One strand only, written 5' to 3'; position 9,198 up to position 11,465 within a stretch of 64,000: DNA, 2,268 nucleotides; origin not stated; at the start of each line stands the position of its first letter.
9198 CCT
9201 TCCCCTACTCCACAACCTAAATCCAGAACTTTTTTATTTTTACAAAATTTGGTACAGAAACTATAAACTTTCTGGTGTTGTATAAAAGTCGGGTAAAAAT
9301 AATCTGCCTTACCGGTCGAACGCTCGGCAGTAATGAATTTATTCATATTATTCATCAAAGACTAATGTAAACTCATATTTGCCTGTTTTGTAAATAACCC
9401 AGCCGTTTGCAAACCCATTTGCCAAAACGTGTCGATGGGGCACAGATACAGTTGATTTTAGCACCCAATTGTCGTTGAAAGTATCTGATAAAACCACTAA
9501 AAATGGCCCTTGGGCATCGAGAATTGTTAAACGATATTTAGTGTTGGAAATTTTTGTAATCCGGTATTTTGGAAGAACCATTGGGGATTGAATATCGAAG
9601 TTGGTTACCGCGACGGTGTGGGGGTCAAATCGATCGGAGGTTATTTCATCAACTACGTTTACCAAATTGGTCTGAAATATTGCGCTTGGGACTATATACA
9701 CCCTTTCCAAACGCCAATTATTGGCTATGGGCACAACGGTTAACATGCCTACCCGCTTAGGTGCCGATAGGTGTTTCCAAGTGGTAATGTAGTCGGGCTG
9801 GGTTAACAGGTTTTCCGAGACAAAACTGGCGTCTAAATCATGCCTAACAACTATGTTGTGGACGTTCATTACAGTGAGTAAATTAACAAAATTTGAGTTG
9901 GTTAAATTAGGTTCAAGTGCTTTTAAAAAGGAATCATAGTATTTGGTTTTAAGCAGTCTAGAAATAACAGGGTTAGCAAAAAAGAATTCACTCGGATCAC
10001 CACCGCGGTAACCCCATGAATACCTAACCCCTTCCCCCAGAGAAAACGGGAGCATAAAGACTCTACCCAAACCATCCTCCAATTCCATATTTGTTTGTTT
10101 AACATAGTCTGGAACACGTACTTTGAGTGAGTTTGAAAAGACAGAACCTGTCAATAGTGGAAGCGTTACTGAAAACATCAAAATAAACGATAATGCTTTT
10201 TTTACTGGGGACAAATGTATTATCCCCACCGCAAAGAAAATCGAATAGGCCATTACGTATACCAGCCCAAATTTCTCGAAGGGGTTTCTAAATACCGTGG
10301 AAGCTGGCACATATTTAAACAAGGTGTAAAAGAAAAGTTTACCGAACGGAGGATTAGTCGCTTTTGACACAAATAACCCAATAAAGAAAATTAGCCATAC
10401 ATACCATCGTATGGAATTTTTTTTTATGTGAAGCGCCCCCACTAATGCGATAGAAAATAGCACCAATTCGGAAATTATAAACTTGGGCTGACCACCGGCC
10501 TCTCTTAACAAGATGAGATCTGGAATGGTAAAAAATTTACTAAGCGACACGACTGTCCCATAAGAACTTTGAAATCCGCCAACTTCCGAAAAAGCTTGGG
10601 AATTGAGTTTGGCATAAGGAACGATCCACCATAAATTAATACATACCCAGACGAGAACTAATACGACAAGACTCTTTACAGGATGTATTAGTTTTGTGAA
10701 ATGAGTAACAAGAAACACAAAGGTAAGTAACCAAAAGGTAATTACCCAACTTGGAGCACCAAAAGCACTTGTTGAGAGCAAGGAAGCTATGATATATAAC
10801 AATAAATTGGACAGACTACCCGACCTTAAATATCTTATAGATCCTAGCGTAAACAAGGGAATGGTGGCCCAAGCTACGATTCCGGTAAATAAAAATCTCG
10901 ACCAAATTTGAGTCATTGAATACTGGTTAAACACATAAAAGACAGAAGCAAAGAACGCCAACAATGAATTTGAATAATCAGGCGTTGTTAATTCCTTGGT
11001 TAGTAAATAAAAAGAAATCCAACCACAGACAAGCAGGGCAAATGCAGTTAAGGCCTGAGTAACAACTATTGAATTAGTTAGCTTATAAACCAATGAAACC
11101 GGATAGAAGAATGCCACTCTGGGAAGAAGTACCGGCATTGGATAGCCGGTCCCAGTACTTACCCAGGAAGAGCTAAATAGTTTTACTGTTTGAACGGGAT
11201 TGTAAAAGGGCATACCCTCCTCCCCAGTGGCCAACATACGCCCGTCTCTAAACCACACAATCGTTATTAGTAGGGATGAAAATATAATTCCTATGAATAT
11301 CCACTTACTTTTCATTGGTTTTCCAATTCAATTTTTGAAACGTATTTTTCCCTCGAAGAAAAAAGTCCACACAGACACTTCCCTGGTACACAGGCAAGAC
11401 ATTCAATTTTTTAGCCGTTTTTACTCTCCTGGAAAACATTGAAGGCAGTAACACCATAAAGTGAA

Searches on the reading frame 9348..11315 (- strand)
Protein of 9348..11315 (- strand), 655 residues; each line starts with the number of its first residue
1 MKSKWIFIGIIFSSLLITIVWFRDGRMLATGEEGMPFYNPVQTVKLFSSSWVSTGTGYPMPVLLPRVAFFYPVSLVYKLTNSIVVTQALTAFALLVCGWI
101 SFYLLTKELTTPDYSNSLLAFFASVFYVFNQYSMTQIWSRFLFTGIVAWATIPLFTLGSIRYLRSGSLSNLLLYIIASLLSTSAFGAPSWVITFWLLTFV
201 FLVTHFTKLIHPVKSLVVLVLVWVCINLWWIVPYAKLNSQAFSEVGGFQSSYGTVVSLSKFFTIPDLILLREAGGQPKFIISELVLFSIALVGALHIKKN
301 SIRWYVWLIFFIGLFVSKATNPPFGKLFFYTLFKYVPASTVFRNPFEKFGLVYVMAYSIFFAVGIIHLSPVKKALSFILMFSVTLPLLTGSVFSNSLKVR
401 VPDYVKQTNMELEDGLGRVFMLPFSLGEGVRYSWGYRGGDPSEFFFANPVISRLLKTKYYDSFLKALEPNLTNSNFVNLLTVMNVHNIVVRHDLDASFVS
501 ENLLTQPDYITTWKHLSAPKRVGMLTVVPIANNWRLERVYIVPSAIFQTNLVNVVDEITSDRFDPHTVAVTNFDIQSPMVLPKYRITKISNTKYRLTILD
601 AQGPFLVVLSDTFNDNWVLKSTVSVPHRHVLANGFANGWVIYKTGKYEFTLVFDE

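Call 12: search_protein_families(library=pfam, proteins=[window:9348-11315:-], max_evalue=0.001)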
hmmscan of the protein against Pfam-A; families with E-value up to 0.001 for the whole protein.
window:9348-11315:- (655 aa): 1 family
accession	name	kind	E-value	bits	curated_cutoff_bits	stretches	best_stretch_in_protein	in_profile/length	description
PF11847.13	GT-C_AftD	-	8.5e-05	21.1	26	0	372-498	381-514/661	Alpha-(1->3)-arabinofuranosyltransferase, N-terminal GT-C domain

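Call 48: search_protein_families(library=pfam, proteins=[window:9348-11315:-], max_evalue=5)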
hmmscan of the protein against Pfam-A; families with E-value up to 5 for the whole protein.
window:9348-11315:- (655 aa): 1 family
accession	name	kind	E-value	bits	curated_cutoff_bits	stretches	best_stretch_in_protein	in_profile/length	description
PF11847.13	GT-C_AftD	-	8.5e-05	21.1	26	1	372-498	381-514/661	Alpha-(1->3)-arabinofuranosyltransferase, N-terminal GT-C domain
